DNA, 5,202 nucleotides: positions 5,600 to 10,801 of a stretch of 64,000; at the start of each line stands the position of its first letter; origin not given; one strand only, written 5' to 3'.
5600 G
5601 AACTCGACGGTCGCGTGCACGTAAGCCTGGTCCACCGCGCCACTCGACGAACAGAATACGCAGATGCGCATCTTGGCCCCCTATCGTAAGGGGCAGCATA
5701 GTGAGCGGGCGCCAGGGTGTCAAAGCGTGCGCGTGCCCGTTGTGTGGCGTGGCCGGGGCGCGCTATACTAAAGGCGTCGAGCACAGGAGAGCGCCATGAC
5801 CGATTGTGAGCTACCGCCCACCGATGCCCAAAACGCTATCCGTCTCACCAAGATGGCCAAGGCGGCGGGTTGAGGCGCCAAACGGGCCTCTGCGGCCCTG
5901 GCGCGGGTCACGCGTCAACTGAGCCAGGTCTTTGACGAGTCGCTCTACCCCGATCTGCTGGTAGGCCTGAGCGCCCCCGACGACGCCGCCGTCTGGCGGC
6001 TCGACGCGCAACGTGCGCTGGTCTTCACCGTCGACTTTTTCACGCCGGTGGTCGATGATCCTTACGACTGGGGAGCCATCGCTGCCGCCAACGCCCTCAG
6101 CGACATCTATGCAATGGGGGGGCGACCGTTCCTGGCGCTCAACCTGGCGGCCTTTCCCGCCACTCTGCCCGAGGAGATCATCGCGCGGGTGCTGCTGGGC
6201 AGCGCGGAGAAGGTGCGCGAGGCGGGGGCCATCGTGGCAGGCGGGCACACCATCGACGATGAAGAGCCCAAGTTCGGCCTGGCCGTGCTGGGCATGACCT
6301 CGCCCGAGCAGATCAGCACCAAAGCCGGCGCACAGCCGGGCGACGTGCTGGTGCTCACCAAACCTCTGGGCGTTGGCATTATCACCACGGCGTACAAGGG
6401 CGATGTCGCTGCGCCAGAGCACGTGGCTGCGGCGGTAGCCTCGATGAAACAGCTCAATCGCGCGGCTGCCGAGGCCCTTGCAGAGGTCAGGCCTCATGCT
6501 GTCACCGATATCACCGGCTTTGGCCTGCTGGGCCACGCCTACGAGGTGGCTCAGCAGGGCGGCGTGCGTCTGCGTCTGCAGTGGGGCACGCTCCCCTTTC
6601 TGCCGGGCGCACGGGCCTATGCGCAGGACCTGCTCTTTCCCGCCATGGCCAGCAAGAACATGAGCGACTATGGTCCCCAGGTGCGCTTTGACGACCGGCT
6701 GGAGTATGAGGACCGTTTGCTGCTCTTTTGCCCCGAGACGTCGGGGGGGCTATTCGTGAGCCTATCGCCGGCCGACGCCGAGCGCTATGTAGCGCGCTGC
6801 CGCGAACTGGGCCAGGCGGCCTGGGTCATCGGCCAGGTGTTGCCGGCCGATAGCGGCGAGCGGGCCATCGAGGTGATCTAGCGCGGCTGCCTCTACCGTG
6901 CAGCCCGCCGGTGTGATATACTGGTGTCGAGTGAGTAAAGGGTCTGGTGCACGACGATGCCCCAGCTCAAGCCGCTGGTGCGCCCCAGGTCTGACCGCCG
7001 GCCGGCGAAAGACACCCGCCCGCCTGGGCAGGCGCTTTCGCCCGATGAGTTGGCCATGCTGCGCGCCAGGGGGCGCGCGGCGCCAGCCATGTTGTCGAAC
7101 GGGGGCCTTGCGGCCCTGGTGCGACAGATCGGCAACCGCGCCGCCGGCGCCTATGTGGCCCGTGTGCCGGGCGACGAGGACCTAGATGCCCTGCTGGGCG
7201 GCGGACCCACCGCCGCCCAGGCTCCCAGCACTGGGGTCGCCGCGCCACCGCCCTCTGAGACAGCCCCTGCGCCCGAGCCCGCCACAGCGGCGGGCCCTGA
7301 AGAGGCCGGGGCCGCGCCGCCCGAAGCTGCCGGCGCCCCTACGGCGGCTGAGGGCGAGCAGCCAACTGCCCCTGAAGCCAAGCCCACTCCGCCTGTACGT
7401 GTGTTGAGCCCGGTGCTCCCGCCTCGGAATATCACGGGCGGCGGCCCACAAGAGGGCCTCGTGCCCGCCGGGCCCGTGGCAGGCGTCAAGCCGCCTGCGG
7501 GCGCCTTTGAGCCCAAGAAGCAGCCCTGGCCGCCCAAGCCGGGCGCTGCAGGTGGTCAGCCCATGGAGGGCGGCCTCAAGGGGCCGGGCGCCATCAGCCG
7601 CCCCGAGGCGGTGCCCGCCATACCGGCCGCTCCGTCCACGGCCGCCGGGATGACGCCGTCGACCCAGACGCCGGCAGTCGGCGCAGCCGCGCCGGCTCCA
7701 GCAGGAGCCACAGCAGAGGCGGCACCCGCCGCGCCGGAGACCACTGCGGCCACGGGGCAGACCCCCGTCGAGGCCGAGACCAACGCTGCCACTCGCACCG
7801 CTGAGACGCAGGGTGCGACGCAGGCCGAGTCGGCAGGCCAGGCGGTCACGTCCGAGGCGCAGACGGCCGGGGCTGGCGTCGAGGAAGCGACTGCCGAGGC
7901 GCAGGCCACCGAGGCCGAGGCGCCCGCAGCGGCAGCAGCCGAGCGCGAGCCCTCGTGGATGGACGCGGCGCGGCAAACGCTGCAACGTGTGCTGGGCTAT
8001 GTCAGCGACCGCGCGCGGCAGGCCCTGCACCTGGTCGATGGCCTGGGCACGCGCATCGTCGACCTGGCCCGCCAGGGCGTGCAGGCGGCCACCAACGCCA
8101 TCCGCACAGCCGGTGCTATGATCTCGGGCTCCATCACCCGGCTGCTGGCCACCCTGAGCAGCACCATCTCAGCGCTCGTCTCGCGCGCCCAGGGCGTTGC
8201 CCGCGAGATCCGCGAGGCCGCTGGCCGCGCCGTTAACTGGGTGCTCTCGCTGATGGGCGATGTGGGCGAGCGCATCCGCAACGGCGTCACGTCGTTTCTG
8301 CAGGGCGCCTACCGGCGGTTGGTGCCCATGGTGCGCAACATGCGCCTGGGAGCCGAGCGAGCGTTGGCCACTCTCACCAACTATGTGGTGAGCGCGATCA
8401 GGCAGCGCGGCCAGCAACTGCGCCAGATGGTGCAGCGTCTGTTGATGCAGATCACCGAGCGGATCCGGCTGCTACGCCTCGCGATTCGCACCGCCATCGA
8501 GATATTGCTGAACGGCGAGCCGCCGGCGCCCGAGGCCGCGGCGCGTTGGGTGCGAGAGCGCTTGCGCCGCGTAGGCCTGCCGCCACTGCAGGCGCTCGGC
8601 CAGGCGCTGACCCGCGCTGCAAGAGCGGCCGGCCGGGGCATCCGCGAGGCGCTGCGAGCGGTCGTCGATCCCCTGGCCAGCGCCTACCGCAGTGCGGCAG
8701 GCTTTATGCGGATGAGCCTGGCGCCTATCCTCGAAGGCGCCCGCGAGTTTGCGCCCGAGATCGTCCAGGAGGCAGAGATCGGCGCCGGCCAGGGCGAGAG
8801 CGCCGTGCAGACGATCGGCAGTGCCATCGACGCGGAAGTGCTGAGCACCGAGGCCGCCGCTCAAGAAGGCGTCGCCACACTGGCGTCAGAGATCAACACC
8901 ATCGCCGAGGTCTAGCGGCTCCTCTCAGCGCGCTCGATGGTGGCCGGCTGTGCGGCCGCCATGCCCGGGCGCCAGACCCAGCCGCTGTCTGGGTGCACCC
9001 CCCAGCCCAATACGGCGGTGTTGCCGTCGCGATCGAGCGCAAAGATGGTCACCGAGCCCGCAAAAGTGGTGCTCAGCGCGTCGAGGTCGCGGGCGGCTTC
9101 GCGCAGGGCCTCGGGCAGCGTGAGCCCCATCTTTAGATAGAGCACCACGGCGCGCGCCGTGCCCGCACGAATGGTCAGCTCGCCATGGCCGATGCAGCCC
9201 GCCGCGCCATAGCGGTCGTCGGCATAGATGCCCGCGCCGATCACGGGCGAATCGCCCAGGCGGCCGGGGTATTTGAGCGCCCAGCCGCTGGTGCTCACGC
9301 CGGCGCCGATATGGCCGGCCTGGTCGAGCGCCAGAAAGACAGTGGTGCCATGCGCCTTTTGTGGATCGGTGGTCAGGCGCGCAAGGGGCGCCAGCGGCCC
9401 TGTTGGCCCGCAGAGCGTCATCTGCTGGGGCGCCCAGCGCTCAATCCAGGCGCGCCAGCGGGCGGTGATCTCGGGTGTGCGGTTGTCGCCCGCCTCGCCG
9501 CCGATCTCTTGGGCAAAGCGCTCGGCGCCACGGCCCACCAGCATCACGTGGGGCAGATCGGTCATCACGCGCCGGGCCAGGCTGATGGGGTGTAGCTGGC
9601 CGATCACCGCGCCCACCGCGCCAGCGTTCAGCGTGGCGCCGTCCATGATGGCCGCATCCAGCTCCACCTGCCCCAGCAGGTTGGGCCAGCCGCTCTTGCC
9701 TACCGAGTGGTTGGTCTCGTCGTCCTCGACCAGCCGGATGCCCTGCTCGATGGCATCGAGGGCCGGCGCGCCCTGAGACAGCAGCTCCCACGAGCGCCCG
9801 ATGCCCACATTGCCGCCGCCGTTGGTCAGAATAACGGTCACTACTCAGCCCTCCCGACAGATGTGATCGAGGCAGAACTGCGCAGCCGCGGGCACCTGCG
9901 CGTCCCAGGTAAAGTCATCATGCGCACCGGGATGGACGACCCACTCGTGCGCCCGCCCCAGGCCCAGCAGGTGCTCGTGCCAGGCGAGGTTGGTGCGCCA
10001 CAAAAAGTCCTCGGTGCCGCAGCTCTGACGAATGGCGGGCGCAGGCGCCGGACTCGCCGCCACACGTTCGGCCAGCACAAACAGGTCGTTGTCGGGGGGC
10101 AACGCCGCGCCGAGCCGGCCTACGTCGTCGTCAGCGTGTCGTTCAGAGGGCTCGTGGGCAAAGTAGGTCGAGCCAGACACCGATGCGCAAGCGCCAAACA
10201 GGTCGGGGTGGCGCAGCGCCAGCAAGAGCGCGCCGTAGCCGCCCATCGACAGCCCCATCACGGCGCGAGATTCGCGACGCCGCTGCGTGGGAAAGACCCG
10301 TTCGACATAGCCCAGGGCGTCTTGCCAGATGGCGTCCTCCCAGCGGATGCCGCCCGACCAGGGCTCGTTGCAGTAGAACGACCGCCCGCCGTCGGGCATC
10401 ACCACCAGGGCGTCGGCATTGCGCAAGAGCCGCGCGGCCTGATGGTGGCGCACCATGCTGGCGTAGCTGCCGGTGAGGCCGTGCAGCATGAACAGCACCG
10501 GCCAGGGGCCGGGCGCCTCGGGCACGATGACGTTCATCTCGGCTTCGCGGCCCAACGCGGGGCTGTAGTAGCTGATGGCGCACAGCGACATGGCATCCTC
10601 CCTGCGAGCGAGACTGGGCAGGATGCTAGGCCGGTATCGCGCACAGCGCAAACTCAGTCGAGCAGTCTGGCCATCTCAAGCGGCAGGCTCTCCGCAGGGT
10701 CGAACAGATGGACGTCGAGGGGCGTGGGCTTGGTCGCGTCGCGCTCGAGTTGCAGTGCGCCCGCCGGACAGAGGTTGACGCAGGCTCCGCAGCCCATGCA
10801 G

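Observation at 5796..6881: selD is a selenoprotein: in-frame UGA at the catalytic position plus SECIS hairpin, missed by the ORF track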

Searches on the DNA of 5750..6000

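Call 51: search_rna_families(source=window, start=5750, end=6000, threshold=evalue, max_evalue=10, show_alignments=3)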
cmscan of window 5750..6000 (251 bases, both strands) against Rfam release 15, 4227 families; matches with E-value up to 10: 4.
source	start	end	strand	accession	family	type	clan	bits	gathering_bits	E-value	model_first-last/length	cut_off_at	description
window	5855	5879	+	RF01082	SBWMV1_UPD-PKh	Cis-reg;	-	16.3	32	1.3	1-25/25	no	Pseudoknot of upstream pseudoknot domain (UPD) of the 3'UTR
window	5750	5790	+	RF03115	KDPG-aldolase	Gene; sRNA;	-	15.3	54.6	1.5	39-88/88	5'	KDPG-aldolase RNA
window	5897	5928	+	RF03185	mir-3193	Gene; miRNA;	-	13.1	55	9.5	1-55/55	no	mir-3193 microRNA precursor family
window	5830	5998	-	RF02205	WT1-AS_3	Gene; lncRNA;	-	12.8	55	8.7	64-245/245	no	WT1 antisense RNA conserved region 3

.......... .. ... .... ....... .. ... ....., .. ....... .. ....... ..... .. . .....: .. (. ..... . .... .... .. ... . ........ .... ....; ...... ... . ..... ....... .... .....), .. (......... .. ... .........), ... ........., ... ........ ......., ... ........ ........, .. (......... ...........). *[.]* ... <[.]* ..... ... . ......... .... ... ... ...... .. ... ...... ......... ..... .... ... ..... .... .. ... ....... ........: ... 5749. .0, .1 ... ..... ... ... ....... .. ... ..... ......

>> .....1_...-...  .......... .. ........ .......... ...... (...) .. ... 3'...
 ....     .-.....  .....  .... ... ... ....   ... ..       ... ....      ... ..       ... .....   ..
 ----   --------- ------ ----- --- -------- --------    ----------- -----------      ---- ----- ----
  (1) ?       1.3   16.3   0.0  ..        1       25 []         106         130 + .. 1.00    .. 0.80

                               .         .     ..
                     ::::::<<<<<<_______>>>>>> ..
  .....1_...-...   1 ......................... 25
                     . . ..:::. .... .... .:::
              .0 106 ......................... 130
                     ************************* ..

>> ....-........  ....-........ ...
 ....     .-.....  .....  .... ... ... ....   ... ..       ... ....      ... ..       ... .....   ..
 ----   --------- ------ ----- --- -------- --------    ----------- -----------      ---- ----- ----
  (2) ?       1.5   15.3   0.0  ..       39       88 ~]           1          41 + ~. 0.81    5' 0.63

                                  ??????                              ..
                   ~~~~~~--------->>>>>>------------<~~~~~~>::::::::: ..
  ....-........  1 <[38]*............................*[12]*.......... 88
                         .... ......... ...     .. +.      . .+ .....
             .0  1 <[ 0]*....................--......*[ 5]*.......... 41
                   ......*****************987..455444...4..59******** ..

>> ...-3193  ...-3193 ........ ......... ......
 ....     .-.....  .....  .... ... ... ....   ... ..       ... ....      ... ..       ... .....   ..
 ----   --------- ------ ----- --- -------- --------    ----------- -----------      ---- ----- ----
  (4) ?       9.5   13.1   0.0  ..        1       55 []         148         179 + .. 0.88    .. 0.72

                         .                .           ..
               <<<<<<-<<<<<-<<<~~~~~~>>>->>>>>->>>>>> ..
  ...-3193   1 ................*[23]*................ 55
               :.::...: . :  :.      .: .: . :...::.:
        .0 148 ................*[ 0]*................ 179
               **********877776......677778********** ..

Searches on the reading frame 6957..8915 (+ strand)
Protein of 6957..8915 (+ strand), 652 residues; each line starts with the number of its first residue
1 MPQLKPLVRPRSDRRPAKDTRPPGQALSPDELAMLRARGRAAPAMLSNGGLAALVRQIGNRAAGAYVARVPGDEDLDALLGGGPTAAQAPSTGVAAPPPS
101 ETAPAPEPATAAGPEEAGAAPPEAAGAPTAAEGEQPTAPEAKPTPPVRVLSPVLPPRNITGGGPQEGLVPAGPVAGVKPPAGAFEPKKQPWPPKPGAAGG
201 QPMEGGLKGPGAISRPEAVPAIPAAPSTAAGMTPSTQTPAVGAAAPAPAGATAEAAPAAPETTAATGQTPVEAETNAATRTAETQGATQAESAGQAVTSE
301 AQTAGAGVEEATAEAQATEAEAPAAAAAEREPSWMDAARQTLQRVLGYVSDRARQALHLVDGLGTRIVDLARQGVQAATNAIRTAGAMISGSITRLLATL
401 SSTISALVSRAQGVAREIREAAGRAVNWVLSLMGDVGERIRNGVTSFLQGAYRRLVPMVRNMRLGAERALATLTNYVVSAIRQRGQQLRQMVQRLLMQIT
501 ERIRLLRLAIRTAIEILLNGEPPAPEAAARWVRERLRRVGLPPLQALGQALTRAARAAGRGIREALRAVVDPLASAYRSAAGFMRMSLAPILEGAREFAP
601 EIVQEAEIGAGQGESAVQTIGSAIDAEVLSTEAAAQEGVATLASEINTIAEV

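Call 9: search_protein_families(library=pfam, proteins=[window:6957-8915:+])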
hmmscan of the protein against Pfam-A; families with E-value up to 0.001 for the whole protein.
window:6957-8915:+ (652 aa): 1 family
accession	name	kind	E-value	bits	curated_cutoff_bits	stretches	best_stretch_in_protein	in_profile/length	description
PF01442.23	Apolipoprotein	-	0.00044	20.4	90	0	336-498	36-184/190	Apolipoprotein A1/A4/E domain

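Call 49: search_protein_families(library=ncbifam, proteins=[window:6957-8915:+], max_evalue=0.00001)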
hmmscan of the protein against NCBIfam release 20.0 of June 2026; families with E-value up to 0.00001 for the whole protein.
window:6957-8915:+ (652 aa): 0 families

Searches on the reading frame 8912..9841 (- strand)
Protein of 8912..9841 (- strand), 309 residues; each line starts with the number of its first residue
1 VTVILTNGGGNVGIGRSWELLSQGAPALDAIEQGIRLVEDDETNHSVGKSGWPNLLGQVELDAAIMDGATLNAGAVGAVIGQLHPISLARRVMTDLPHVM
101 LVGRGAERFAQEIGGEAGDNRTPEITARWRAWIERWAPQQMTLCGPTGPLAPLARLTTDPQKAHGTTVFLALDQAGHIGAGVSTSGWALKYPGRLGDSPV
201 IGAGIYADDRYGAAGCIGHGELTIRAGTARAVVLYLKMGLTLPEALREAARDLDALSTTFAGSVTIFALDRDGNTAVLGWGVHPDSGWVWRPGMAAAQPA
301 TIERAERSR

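Call 9: search_protein_families(library=pfam, proteins=[window:8912-9841:-])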
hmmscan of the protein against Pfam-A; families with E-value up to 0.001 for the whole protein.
window:8912-9841:- (309 aa): 1 family
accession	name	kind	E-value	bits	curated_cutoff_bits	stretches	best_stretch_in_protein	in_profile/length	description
PF01112.23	Asparaginase_2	-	2.8e-61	207.8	27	1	17-277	33-286/309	Asparaginase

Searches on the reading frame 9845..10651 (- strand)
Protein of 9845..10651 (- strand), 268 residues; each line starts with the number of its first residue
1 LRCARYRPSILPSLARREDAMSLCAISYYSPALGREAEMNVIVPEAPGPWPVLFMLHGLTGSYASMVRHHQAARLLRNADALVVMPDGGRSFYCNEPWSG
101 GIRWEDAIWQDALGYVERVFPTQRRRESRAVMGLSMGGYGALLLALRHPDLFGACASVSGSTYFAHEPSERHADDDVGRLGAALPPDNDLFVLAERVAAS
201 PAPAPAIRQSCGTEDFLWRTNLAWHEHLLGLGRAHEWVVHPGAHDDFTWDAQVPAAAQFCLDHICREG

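Call 43: search_protein_families(library=pfam, proteins=[window:9845-10651:-])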
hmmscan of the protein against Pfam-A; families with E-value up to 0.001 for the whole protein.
window:9845-10651:- (268 aa): 4 families
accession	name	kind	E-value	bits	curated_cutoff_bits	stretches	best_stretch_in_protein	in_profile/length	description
PF00756.26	Esterase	-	5.3e-21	76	22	1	30-227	1-174/251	Putative esterase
PF00561.26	Abhydrolase_1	-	9.3e-06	25.9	25.8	1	130-166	72-103/245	alpha/beta hydrolase fold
PF12146.15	Hydrolase_4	-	6.7e-05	22.7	27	1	53-155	7-105/239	Serine aminopeptidase, S33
PF00326.27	Peptidase_S9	-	0.00048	20.1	22.6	1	75-162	9-99/213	Prolyl oligopeptidase family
